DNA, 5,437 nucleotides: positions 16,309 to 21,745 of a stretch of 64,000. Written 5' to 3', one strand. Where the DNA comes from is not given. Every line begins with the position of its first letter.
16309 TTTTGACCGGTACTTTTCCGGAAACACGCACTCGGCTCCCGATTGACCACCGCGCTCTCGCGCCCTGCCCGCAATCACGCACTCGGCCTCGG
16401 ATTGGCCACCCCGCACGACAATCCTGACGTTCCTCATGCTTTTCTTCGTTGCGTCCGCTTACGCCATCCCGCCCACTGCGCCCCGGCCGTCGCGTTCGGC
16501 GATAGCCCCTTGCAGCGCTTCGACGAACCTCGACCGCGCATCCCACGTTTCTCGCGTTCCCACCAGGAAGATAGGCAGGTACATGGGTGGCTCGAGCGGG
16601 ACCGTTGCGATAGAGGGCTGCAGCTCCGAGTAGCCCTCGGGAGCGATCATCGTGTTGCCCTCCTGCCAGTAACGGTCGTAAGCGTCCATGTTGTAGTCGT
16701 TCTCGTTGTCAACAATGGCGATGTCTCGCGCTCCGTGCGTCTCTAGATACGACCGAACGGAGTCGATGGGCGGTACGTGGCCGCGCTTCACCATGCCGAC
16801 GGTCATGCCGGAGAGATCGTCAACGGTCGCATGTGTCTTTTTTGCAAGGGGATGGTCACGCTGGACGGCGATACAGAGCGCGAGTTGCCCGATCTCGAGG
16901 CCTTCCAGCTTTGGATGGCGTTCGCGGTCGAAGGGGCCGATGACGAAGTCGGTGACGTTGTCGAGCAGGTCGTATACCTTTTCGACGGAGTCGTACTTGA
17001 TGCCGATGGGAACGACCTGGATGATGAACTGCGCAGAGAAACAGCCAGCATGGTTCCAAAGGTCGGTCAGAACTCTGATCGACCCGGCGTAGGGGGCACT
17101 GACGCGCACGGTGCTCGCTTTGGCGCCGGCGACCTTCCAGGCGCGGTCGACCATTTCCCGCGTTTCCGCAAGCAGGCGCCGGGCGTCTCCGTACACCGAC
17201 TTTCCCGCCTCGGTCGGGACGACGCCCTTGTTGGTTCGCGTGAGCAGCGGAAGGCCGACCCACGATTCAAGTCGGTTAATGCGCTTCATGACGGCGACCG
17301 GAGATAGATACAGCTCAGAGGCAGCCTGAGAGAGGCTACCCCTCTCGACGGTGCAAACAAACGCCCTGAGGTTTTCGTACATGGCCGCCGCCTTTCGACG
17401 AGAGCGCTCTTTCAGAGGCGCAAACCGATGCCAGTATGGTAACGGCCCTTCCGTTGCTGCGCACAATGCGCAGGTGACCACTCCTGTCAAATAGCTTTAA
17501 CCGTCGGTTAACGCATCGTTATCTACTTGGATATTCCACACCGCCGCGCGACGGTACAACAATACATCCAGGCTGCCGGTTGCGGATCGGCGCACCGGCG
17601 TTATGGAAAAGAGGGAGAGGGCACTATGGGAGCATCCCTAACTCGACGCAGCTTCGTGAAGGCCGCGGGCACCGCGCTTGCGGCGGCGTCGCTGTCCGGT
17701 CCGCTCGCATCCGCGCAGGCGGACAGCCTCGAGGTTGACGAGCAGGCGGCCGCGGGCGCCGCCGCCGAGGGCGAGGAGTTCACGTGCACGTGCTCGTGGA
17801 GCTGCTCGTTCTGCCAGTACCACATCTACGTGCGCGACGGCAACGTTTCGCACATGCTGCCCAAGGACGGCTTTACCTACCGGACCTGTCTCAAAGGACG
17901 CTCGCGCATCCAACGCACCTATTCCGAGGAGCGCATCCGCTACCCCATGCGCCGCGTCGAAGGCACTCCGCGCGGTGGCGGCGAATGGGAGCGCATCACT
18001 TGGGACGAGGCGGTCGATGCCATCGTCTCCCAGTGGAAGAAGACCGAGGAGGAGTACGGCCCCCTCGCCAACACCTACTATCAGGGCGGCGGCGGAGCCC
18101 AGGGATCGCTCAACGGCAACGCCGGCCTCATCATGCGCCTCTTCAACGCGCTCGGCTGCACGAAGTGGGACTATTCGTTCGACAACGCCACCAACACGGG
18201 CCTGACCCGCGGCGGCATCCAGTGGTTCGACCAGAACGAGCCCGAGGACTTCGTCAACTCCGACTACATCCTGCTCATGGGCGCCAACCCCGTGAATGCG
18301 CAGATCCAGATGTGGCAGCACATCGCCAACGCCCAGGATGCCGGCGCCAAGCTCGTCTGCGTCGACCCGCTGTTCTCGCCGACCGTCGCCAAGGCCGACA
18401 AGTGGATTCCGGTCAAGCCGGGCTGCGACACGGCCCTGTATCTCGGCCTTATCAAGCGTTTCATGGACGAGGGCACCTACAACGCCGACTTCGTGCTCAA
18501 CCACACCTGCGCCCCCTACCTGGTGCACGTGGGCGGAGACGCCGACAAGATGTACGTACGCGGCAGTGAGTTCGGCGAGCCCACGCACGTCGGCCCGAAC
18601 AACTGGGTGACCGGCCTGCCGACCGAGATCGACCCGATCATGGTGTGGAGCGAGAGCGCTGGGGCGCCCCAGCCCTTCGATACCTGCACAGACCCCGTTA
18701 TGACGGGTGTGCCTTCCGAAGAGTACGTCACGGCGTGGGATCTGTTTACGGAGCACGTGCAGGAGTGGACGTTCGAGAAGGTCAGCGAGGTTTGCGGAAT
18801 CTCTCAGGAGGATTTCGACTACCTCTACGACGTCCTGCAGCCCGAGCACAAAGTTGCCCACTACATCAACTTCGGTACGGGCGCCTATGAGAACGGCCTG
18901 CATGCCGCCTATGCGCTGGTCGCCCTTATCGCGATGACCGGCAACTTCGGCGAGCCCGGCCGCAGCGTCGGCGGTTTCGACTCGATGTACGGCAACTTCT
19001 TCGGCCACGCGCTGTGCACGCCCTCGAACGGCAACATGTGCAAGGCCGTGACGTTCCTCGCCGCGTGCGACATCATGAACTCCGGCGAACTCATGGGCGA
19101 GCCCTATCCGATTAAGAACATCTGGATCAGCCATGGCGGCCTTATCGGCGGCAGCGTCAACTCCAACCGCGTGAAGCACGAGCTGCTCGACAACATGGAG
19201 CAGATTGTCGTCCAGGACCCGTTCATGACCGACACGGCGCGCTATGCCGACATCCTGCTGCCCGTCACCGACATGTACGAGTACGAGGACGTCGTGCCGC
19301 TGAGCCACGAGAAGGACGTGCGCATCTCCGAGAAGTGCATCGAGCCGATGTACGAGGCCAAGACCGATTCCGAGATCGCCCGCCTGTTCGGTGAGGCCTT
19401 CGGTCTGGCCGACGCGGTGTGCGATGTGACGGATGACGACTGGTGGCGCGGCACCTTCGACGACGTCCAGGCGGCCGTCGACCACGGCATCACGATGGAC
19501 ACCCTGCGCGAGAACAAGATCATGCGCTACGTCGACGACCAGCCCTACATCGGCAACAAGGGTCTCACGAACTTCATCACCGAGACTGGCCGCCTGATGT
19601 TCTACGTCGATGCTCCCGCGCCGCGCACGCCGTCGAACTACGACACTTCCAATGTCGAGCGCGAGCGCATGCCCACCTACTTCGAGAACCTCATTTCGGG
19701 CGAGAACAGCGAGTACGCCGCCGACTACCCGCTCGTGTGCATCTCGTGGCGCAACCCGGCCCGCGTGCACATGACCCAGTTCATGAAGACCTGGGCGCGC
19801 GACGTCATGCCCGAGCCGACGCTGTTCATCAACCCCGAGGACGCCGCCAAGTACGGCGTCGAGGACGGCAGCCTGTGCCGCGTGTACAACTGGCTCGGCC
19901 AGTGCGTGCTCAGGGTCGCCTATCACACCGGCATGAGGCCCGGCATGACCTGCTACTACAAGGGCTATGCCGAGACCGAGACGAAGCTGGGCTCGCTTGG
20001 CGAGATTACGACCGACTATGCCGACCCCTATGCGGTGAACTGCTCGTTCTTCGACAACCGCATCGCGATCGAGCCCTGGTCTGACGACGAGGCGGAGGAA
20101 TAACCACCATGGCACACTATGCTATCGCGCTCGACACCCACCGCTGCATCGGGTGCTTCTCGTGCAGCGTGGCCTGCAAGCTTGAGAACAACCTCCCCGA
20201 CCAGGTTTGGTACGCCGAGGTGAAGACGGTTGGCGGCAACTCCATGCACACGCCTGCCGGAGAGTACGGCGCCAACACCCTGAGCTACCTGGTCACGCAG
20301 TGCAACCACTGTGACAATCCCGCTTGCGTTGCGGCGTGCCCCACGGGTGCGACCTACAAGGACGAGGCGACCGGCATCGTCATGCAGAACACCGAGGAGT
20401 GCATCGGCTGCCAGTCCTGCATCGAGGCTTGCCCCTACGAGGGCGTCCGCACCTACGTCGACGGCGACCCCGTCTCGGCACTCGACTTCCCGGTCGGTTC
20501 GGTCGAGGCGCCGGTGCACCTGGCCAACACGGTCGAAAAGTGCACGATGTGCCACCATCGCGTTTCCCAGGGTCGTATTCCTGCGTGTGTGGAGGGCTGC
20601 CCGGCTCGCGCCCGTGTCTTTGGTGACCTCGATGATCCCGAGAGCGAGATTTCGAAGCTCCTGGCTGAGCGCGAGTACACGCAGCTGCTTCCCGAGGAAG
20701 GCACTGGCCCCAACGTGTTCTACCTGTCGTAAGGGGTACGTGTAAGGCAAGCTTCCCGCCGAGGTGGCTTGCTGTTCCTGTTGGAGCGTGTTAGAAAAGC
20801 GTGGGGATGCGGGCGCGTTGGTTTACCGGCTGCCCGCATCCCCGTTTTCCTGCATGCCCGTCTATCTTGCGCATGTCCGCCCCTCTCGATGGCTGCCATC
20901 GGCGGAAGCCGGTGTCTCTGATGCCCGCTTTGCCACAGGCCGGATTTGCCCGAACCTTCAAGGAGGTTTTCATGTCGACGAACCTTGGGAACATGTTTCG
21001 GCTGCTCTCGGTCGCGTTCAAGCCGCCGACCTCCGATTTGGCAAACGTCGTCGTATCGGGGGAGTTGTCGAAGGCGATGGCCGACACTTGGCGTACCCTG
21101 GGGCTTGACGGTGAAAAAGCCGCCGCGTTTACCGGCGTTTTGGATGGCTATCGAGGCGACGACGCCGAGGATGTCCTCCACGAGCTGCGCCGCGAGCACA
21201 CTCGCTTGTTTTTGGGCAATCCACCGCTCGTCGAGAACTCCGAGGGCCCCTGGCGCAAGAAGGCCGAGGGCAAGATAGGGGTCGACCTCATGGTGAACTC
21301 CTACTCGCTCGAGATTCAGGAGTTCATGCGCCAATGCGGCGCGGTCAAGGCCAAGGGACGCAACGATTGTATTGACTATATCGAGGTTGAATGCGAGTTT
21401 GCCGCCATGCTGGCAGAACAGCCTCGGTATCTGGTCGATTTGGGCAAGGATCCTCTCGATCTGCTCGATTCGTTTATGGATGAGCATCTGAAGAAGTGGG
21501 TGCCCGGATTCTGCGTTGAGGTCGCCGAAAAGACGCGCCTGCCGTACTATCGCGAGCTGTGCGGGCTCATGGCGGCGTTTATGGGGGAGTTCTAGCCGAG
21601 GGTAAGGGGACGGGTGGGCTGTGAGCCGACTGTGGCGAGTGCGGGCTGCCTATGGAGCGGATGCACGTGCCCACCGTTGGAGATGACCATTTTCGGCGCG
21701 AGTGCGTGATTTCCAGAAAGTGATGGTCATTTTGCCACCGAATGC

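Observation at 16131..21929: LysR + Tat-molybdoenzyme cassette bracketed by 230-bp direct repeats with only 3 mismatches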

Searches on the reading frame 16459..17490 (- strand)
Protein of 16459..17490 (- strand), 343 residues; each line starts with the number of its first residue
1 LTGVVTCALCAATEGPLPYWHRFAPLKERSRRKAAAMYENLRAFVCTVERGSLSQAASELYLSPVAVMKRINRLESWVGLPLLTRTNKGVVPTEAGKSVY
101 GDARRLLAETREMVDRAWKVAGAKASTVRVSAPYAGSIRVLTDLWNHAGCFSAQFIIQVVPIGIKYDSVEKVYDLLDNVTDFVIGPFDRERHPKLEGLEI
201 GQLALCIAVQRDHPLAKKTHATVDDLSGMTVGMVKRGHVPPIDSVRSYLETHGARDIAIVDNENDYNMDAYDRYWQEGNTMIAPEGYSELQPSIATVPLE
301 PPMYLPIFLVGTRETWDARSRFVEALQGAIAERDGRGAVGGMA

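Call 10: search_protein_families(library=pfam, proteins=[window:16459-17490:-])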
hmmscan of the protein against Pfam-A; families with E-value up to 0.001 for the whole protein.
window:16459-17490:- (343 aa): 2 families
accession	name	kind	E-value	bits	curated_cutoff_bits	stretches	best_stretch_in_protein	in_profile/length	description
PF00126.33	HTH_1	-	1.4e-18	67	26.6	1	39-97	2-60/60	Bacterial regulatory helix-turn-helix protein, lysR family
PF03466.25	LysR_substrate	-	5.1e-06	26.4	28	1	168-254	43-128/209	LysR substrate binding domain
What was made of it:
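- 16459..17382 (-): LysR-family regulator, 307 aa as called in the other assemblies. Pfam HTH_1 at 1.4e-18 and LysR_substrate (call 10).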

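Call 57: search_protein_families(library=ncbifam, proteins=[window:16459-17382:-], max_evalue=0.00001)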
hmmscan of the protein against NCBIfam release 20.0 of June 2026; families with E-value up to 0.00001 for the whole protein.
window:16459-17382:- (307 aa): 40 families (the best 25 are shown)
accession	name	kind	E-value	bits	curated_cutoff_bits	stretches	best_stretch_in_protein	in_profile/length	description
NF040786.1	LysR_Sec_metab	equivalog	5.5e-18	65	250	1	4-96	5-97/298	selenium metabolism-associated LysR family transcriptional regulator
TIGR03339.1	phn_lysR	subfamily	1.8e-16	60.2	341.1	1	4-202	1-191/279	aminoethylphosphonate catabolism associated LysR family transcriptional regulator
TIGR02424.1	TF_pcaQ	equivalog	3.1e-14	52.6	303.8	1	5-198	8-198/300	pca operon transcription factor PcaQ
NF052633.1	LysR_TF_PsrA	exception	1e-13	50.9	540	1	3-188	8-188/297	L-proline-binding transcription factor PsrA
NF041036.1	decaheme_TF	subfamily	4.2e-13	49.4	210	1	5-88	6-89/301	multiheme cytochrome-associated LysR family transcriptional regulator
NF045990.1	TransRegCbbRRhodb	equivalog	1e-12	47.7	450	1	4-83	10-91/304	LysR family regulator CbbR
NF007315.1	PRK09801.1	equivalog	1.2e-12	47.5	398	1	4-98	10-104/301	L-tartrate utilization transcriptional activator TtdR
NF008410.0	PRK11233.1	equivalog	2.4e-12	46.6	309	1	4-75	5-76/305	nitrogen assimilation transcriptional regulator NAC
NF007385.0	PRK09906.1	equivalog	5.2e-12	45.5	356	1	4-194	5-189/296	DNA-binding transcriptional regulator HcaR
NF047520.1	trans_act_CidR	equivalog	6.4e-12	45.3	415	1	4-191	5-187/292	cidABC operon transcriptional activator CidR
NF002964.0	PRK03635.1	subfamily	8e-12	44.8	197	1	2-80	5-82/297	ArgP/LysG family DNA-binding transcriptional regulator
NF008352.0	PRK11139.1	subfamily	8.8e-12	44.7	288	1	4-166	10-162/305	transcriptional regulator GcvA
NF009888.0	PRK13348.1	subfamily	9.4e-12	44.5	297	1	2-78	5-80/302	HTH-type transcriptional regulator ArgP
NF008294.1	PRK11074.1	equivalog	1.3e-11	44.4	345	1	12-189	14-188/300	DNA-binding transcriptional activator PunR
TIGR03298.1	argP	subfamily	2.4e-11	43.3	273.55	1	2-92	3-92/292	ArgP/LysG family DNA-binding transcriptional regulator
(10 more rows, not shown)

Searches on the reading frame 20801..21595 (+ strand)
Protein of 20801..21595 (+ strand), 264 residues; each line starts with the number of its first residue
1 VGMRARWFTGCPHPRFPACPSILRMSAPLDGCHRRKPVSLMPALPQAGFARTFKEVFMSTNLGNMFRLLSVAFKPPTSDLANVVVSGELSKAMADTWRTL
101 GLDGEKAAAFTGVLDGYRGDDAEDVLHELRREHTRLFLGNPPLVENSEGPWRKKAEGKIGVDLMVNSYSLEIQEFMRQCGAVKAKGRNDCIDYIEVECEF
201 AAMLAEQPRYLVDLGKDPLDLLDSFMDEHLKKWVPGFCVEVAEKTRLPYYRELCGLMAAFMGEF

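Call 10: search_protein_families(library=pfam, proteins=[window:20801-21595:+])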
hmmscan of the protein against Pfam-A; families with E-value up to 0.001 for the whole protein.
window:20801-21595:+ (264 aa): 1 family
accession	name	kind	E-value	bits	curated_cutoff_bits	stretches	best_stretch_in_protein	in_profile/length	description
PF02613.20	Nitrate_red_del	-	1.7e-18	67.5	22.2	1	114-238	19-135/136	Nitrate reductase delta subunit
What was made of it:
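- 20972..21595 (+): TorD/DmsD-type (Nitrate_red_del) maturation chaperone, 207 aa. Pfam PF02613 at 1.7e-18 (call 10).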
